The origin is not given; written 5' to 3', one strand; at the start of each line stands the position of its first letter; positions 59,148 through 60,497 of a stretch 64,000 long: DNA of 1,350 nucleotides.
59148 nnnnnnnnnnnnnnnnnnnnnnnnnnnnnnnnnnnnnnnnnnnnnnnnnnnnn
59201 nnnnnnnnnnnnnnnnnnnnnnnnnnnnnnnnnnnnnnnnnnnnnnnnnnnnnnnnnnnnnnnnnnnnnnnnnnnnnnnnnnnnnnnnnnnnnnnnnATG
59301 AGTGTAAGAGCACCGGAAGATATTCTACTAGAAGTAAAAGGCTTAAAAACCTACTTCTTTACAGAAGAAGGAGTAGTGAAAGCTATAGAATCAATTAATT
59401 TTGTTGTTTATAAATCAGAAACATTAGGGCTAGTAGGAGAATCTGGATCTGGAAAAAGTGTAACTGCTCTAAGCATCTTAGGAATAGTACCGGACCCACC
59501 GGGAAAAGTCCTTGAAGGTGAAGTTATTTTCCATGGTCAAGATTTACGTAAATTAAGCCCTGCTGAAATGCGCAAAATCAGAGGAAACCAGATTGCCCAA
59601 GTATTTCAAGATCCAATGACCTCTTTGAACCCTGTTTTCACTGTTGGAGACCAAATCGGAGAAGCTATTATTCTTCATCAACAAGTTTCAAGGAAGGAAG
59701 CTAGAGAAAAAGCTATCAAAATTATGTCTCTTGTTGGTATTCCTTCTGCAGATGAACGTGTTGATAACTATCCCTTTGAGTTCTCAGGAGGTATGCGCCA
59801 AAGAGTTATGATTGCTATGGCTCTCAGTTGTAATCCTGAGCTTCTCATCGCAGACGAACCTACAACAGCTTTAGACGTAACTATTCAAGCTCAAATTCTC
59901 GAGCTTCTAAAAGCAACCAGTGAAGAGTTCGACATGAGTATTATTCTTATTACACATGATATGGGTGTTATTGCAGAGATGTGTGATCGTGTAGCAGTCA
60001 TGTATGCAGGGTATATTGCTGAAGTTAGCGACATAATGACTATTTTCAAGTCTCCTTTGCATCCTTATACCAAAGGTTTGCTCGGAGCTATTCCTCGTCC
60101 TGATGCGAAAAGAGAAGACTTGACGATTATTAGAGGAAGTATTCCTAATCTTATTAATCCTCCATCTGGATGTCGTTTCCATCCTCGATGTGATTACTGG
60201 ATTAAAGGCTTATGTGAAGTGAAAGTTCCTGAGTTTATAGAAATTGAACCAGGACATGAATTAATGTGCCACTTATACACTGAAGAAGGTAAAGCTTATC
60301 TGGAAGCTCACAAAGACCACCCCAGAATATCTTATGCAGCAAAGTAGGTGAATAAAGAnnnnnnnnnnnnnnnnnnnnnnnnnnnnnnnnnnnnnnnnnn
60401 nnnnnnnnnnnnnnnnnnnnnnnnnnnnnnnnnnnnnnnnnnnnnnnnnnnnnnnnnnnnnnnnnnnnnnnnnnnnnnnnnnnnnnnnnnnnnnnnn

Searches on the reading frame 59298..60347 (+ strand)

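Call 43: search_protein_families(library=pfam, proteins=[window:59298-60347:+], max_evalue=0.00001)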
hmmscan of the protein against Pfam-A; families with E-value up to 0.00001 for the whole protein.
window:59298-60347:+ (349 aa): 3 families
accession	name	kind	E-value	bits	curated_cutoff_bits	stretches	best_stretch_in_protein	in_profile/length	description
PF00005.33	ABC_tran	-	6.9e-29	101.6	25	1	31-190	2-137/137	ABC transporter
PF08352.17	oligo_HPY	-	1.8e-18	67.1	27.1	1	242-300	2-60/65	Oligopeptide/dipeptide transporter, C-terminal region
PF13304.12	AAA_21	-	3.3e-07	31.1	27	1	128-225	178-303/304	AAA domain, putative AbiEii toxin, Type IV TA system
